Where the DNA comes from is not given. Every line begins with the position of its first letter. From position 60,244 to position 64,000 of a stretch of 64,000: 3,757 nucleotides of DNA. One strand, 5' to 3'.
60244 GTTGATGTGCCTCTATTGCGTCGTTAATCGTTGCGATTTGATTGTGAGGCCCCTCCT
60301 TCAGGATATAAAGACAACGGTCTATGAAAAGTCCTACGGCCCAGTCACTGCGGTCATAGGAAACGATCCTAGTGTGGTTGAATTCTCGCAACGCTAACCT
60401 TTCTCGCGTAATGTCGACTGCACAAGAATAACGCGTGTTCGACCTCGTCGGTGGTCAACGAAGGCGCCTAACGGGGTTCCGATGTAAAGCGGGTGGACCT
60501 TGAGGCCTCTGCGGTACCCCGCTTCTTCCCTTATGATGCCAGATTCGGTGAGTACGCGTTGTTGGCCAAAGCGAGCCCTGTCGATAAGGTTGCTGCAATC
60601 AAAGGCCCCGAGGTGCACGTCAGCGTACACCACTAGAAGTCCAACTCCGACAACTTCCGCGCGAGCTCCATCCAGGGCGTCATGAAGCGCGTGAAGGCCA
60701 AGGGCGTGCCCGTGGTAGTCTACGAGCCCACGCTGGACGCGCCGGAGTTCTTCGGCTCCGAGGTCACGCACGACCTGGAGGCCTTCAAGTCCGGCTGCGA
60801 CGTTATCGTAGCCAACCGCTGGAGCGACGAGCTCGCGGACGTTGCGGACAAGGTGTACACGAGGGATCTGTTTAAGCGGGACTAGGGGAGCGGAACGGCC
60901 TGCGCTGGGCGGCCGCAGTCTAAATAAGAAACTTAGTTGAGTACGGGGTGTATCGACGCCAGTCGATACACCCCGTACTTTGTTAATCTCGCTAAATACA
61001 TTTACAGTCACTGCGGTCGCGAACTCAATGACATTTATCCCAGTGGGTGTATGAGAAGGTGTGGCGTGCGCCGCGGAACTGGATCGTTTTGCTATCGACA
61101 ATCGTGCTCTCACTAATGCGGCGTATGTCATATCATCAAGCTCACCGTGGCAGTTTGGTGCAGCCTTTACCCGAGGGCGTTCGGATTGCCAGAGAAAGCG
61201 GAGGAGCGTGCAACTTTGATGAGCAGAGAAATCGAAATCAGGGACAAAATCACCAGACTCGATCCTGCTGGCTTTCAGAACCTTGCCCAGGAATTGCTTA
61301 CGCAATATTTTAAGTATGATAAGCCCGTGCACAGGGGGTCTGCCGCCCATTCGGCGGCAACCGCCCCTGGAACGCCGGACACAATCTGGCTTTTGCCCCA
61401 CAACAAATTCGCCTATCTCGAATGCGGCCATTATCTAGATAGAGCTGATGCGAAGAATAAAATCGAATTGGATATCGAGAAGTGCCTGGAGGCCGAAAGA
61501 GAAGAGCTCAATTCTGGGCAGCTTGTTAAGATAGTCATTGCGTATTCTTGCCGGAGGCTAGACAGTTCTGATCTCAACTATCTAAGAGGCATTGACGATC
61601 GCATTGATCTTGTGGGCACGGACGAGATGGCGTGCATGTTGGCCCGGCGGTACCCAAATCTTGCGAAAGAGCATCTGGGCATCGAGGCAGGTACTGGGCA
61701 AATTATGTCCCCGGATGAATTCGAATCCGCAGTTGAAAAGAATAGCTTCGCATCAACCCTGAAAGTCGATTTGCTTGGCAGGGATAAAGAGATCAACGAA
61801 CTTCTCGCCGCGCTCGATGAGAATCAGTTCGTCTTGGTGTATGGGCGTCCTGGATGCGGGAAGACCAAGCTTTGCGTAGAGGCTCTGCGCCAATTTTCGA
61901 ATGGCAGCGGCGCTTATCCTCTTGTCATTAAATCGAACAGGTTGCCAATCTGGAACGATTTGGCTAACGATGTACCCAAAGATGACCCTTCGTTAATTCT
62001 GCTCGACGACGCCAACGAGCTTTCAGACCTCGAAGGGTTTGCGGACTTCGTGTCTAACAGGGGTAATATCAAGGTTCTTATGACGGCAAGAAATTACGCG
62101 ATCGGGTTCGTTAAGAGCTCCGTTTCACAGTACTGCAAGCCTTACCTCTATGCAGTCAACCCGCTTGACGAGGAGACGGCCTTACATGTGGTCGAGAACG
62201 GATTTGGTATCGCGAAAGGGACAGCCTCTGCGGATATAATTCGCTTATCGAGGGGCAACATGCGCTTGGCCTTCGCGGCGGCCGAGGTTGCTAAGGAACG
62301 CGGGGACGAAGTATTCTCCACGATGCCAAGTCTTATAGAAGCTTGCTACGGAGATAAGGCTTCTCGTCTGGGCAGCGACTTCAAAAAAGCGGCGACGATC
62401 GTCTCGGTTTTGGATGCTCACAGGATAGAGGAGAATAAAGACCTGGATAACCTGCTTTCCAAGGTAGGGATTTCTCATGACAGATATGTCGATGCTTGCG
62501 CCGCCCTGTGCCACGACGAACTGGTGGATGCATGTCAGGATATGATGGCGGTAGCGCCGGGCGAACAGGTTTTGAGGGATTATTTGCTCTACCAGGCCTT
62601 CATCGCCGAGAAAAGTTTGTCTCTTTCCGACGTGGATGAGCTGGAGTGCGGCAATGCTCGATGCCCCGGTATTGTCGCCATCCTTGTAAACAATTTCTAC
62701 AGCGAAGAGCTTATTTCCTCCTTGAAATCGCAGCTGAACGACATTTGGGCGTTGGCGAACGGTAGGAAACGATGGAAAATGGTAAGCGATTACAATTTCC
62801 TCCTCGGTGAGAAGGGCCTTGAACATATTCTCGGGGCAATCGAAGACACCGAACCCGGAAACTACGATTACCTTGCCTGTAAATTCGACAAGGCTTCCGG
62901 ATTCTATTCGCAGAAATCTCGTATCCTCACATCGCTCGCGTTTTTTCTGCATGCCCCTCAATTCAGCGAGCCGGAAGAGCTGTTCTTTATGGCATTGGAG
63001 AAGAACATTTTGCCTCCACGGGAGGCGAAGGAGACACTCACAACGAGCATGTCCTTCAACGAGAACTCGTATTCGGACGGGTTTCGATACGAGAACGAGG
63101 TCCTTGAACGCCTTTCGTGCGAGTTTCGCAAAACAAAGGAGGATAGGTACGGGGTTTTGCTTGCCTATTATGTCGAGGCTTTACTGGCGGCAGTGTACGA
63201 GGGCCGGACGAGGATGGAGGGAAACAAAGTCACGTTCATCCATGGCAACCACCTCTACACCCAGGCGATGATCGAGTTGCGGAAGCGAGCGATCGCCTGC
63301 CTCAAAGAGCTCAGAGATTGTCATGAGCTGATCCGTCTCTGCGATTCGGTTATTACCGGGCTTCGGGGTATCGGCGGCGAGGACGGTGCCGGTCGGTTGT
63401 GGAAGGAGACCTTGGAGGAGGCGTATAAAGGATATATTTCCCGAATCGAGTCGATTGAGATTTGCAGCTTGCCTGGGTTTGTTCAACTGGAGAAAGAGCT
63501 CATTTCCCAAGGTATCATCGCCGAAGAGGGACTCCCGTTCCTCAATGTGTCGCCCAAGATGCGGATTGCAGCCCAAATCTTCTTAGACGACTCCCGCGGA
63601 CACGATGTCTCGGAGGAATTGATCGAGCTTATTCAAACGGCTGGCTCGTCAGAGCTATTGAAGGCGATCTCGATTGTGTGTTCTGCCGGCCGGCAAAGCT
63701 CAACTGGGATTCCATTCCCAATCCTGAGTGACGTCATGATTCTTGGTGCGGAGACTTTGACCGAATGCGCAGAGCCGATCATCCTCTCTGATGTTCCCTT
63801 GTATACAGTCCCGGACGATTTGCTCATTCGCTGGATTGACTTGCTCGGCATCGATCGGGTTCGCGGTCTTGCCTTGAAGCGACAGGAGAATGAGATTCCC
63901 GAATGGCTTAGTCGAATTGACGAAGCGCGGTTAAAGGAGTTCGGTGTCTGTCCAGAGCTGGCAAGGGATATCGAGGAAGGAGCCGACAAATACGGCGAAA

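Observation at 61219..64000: Unlisted ORF of at least 927 codons: nuclease-like N-terminus + P-loop NTPase + long helical C-terminus (STAND/Avs-like antiviral candidate)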

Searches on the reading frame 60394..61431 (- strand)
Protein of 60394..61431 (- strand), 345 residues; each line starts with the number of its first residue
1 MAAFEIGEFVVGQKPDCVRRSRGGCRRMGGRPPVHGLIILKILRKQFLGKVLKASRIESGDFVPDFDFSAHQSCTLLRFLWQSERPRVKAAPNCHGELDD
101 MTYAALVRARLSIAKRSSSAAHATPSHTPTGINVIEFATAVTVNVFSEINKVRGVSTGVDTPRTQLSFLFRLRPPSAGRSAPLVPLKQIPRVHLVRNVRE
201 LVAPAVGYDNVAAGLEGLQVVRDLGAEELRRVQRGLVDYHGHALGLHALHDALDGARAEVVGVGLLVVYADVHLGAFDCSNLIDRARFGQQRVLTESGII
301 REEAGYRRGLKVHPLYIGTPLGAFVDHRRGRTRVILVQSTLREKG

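Call 4: search_protein_families(library=pfam, proteins=[window:60394-61431:-], max_evalue=0.1)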
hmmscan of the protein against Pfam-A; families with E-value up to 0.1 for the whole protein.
window:60394-61431:- (345 aa): 0 families

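Call 5: search_protein_families(library=padloc, proteins=[window:60394-61431:-], max_evalue=0.1)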
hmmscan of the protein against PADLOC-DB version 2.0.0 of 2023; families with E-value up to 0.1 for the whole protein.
window:60394-61431:- (345 aa): 0 families

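Call 6: search_protein_families(library=ncbifam, proteins=[window:60394-61431:-], max_evalue=0.1)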
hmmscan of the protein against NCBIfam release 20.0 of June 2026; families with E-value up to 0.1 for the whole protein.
window:60394-61431:- (345 aa): 0 families

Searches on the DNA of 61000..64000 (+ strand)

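Call 7: search_dna_similar(query=window:61000-64000:+, collection=ecoli_genomes, mode=near, max_rows=20)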
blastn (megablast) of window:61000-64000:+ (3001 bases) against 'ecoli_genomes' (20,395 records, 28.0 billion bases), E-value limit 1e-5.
No match.

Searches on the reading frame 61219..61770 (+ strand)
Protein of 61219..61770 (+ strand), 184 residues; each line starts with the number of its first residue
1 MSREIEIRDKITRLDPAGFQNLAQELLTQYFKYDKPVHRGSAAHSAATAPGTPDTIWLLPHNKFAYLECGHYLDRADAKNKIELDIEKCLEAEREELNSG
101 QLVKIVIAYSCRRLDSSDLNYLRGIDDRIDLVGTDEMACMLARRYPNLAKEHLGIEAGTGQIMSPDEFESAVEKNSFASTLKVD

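Call 56: predict_structure(alignment_id=A3)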
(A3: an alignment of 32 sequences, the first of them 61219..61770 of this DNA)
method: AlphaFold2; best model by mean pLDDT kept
length: 184 residues; sequences in the alignment: 32
mean_pLDDT: 87.1   pTM: 0.77
mean pLDDT of the five models: 87.1, 84.0, 83.8, 83.5, 83.0
residues with pLDDT >= 90: 126; 70-90: 31; 50-70: 25; < 50: 2
segments of 3 or more residues with pLDDT < 50: none
pLDDT, mean of each block of 10 residues (from residue 1): 88 93 95 82 56 88 95 93 96 93 97 95 97 96 92 80 68 74 61
secondary structure, 60 per line:
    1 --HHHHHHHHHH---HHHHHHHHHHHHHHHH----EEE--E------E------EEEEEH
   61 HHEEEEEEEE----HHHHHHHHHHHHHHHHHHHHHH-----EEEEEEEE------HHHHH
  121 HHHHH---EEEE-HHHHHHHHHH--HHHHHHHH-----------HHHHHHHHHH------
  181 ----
elements in order: H3-12 H16-31 E36-38 E55-59 E63-70 H75-96 E102-109 H116-125 E129-132 H134-143 H146-153 H165-174

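Call 60: fold_search(model_id=the predicted structure, library=pdb)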
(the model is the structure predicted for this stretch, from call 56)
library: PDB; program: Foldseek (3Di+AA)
matches with E <= 10: 906; with E <= 0.001: 0
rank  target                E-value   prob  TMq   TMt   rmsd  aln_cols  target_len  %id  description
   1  1fok_A                1.2e-03  0.99  0.41  0.17   7.7       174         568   12  STRUCTURE OF RESTRICTION ENDONUCLEASE FOKI BOUND TO DNA (released 1997-12-03)
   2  4dap                  1.3e-03  0.98  0.30  0.25   7.0       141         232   12  The structure of Escherichia coli SfsA (released 2013-08-14)
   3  5ltf_A                2.9e-03  0.87  0.32  0.32  15.1       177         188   14  Crystal structure of Lymphocytic choriomeningitis mammarenavirus endonuclease complexed with catalytic ions (released 2017-09-13)
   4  8dgf_B                3.3e-03  1.00  0.59  0.09   4.9       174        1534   14  Avs4 bound to phage PhiV-1 portal (released 2022-08-03)
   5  7edb_A                3.5e-03  0.97  0.38  0.24   7.1       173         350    9  EcoT38I restriction endonuclease complexed with DNA (released 2022-03-16)
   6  2fok_B                4.0e-03  0.97  0.37  0.15  10.4       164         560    9  STRUCTURE OF RESTRICTION ENDONUCLEASE FOKI (released 1998-06-17)
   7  9ibq_A                5.1e-03  0.94  0.35  0.25   8.1       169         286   15  Structure of BstEII with DNA substrate (released 2026-03-04)
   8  6xl1_A                5.5e-03  1.00  0.45  0.24   4.9       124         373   14  crystal structure of cA4-activated Card1(D294N) (released 2020-12-30)
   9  5ltf_B                5.5e-03  0.90  0.33  0.31  14.0       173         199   14  Crystal structure of Lymphocytic choriomeningitis mammarenavirus endonuclease complexed with catalytic ions (released 2017-09-13)
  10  6qnz_B                9.1e-03  0.99  0.48  0.19   7.0       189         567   10  Crystal structure of the site-specific DNA nickase N.BspD6I E418A Mutant (released 2020-03-04)
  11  5ltn_B                9.1e-03  0.82  0.33  0.32  14.2       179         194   14  Crystal structure of Lymphocytic choriomeningitis mammarenavirus endonuclease complexed with DPBA (released 2017-09-13)
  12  8dgf_A                9.7e-03  0.99  0.47  0.07   5.5       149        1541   14  Avs4 bound to phage PhiV-1 portal (released 2022-08-03)
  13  5t2t_B                9.7e-03  0.75  0.32  0.30  13.9       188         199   16  Crystal structure of Lymphocytic choriomeningitis mammarenavirus endonuclease bound to compound L742001 (released 2017-09-13)
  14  2vld_A                1.1e-02  0.99  0.40  0.34   5.1       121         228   12  crystal structure of a repair endonuclease from Pyrococcus abyssi (released 2009-05-19)
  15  1wtd_A                1.1e-02  0.87  0.30  0.22  12.1       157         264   11  Crystal structure of type II restrcition endonuclease, EcoO109I DNA-free form (released 2004-12-14)
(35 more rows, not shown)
